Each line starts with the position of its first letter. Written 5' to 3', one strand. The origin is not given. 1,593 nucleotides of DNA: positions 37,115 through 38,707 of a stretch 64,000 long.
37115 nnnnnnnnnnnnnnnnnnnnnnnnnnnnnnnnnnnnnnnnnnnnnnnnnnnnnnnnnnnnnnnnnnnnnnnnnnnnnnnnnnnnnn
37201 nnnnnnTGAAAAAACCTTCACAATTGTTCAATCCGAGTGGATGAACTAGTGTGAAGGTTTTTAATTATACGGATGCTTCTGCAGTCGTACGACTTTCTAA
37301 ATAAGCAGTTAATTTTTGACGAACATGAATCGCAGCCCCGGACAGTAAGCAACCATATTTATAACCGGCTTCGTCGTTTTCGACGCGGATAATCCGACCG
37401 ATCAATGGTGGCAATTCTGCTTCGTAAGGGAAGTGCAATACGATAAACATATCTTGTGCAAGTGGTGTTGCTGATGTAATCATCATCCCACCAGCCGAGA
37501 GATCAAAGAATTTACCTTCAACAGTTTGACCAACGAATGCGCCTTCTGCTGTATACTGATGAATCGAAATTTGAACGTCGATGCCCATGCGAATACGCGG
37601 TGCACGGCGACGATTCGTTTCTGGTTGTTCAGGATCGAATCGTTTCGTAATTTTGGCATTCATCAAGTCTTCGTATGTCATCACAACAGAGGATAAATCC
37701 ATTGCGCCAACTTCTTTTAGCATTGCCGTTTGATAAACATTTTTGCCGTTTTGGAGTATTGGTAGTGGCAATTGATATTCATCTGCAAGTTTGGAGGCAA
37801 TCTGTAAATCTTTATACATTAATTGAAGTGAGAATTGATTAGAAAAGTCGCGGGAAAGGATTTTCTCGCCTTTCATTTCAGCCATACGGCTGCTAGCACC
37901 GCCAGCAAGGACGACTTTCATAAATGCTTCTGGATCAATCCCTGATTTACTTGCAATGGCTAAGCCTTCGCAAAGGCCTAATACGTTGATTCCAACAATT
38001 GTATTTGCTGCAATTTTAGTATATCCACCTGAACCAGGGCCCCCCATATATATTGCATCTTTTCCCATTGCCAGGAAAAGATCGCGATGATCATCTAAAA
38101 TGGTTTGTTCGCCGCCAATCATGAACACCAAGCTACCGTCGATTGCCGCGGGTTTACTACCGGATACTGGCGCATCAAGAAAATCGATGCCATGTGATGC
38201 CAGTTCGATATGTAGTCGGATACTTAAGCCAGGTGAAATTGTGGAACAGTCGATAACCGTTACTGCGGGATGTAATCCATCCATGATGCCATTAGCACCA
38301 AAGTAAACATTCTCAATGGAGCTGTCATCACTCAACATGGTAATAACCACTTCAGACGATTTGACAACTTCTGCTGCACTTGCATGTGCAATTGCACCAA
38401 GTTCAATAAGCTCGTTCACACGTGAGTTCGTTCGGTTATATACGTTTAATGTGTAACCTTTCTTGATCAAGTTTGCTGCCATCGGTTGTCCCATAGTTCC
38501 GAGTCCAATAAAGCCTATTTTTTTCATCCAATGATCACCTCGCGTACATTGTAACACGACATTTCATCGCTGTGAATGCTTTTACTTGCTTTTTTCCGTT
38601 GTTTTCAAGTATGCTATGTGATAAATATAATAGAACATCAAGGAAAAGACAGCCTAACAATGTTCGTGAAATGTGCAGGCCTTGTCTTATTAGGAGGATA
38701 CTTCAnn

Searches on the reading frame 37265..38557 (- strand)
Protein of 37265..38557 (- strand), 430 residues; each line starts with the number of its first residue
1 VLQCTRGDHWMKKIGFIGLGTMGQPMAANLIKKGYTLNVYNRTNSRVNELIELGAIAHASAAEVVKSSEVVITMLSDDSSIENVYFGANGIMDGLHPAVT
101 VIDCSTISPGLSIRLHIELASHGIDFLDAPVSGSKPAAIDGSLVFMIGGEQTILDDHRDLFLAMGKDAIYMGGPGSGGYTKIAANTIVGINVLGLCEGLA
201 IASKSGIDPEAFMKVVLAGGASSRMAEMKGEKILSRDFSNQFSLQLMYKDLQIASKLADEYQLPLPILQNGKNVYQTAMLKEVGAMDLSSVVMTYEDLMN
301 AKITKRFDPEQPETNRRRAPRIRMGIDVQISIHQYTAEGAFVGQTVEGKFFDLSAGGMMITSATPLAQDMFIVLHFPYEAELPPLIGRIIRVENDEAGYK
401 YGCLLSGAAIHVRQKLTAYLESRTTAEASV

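Call 6: search_protein_families(library=pfam, proteins=[window:37265-38557:-], max_evalue=1)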
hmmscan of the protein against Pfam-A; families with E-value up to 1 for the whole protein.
window:37265-38557:- (430 aa): 11 families
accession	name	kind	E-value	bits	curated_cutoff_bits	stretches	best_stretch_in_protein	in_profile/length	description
PF03446.21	NAD_binding_2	-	1.5e-49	168.6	21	1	13-172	1-161/161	NAD binding domain of 6-phosphogluconate dehydrogenase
PF14833.11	NAD_binding_11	-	1.1e-27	97.2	30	1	175-293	1-120/122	NAD-binding of NADP-dependent 3-hydroxyisobutyrate dehydrogenase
PF07238.19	PilZ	-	3e-10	40.8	22.5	1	315-421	1-101/102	PilZ domain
PF03807.23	F420_oxidored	-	1.6e-07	32.2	21.6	1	13-73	1-65/94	NADP oxidoreductase coenzyme F420-dependent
PF01488.26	Shikimate_DH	-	4.1e-06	27.3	24.3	1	10-76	11-84/138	Shikimate / quinate 5-dehydrogenase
PF02826.25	2-Hacid_dh_C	-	0.00015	21.6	25.1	1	11-76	36-100/178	D-isomer specific 2-hydroxyacid dehydrogenase, NAD binding domain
PF07991.19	KARI_N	-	0.00041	20.4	20.6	1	12-85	5-77/165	Acetohydroxy acid isomeroreductase, NADPH-binding domain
PF02737.24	3HCDH_N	-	0.0015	18.9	22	1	13-52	1-40/180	3-hydroxyacyl-CoA dehydrogenase, NAD binding domain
PF02558.23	ApbA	-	0.052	13.6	22.2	1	14-69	1-55/150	Ketopantoate reductase PanE/ApbA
PF22660.2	RS_preATP-grasp-like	-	0.085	13.7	27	0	11-45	1-36/98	Ribonucleotide synthetase preATP-grasp domain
PF12804.13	NTP_transf_3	-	0.2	12.3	27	1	215-230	2-17/160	MobA-like NTP transferase domain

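Call 7: search_protein_families(library=ncbifam, proteins=[window:37265-38557:-], max_evalue=1)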
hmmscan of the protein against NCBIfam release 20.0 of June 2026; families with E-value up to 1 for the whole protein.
window:37265-38557:- (430 aa): 28 families (the best 25 are shown)
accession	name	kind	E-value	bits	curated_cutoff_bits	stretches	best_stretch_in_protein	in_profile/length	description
NF008592.0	PRK11559.1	equivalog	6.1e-75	252.2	397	1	11-305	2-296/296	2-hydroxy-3-oxopropionate reductase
TIGR01505.1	tartro_sem_red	equivalog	1.6e-72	244.2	340.75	1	13-302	1-290/291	2-hydroxy-3-oxopropionate reductase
TIGR01692.1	HIBADH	equivalog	5.2e-61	206.5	291.6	1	16-295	1-287/288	3-hydroxyisobutyrate dehydrogenase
NF011633.0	PRK15059.1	equivalog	4.5e-55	186.9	451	1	13-303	2-291/292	2-hydroxy-3-oxopropionate reductase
NF012005.0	PRK15461.1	equivalog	1e-52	179.2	348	1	11-292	1-283/298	sulfolactaldehyde 3-reductase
NF043037.1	ThreonDh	equivalog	3.2e-46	158.1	350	1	12-297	3-289/297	L-threonate dehydrogenase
NF007161.0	PRK09599.1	subfamily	5.5e-19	68.5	271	1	13-204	2-196/302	NADP-dependent phosphogluconate dehydrogenase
TIGR00872.1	gnd_rel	equivalog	4.1e-18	65.7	297.2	1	12-208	2-198/299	phosphogluconate dehydrogenase (NAD(+)-dependent, decarboxylating)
NF006765.0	PRK09287.1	equivalog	1.1e-13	50.9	413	1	12-187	4-189/476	NADP-dependent phosphogluconate dehydrogenase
TIGR00873.1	gnd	equivalog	1.7e-13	50.2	426.7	1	13-198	1-196/467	decarboxylating NADP(+)-dependent phosphogluconate dehydrogenase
NF004017.0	PRK05479.1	equivalog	0.00016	20.6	336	1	12-85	18-90/337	ketol-acid reductoisomerase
NF005650.0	PRK07417.1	equivalog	0.0002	20.7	290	1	12-104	2-91/281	prephenate/arogenate dehydrogenase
TIGR00112.1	proC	equivalog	0.00066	19.4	196.75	1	14-72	1-64/263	pyrroline-5-carboxylate reductase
NF042925.1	FHMPC_DH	equivalog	0.0014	17.9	500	1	13-52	2-41/304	5-formyl-3-hydroxy-2-methylpyridine 4-carboxylate 5-dehydrogenase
TIGR01035.1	hemA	equivalog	0.0037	16.3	209.55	1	12-73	181-246/416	glutamyl-tRNA reductase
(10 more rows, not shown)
